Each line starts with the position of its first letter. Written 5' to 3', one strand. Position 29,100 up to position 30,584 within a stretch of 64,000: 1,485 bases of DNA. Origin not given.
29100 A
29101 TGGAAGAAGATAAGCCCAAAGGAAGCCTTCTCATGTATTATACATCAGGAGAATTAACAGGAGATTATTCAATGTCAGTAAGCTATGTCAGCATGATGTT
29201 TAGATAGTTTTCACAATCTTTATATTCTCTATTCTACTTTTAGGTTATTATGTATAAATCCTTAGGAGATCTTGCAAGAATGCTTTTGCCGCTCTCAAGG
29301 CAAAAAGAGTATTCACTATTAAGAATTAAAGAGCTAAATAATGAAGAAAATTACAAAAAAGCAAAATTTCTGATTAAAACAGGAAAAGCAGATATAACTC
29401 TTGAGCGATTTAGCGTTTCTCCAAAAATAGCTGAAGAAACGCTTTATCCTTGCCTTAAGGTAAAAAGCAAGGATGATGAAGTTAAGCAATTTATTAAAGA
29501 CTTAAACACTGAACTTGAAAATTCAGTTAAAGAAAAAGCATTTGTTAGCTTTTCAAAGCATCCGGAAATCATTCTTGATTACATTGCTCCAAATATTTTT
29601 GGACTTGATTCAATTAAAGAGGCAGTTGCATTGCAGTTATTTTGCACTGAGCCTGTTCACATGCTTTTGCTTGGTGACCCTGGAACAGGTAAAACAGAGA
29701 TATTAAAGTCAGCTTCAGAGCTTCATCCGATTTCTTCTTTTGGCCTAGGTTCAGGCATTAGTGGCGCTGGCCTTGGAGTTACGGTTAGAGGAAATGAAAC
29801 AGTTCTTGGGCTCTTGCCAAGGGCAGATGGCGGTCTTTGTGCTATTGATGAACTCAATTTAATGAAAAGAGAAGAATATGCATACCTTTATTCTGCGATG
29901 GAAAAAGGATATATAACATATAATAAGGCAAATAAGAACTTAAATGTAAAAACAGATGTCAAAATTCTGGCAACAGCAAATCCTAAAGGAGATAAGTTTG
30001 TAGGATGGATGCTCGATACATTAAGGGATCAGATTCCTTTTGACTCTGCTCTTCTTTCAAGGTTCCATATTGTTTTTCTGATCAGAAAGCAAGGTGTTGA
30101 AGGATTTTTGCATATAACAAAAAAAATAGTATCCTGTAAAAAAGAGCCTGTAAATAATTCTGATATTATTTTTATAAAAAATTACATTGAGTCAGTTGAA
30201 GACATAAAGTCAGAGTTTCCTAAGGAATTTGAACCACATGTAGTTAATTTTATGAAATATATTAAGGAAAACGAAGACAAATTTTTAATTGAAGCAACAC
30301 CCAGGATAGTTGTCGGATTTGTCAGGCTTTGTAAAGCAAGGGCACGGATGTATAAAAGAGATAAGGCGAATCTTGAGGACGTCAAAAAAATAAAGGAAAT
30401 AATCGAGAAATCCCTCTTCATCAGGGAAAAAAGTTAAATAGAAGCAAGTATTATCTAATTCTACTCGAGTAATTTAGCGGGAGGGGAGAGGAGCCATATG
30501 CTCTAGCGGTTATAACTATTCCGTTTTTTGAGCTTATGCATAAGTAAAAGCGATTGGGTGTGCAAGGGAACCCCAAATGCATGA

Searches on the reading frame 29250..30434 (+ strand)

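Call 34: search_protein_families(library=ncbifam, proteins=[window:29250-30434:+], max_evalue=0.00001)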
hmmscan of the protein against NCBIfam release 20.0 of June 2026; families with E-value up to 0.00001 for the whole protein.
window:29250-30434:+ (395 aa): 1 family
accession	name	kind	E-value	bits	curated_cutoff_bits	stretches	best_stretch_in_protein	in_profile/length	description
NF040949.1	minchrom_main_MCM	domain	1.1e-36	126.3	940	1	84-388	261-591/682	minichromosome maintenance protein MCM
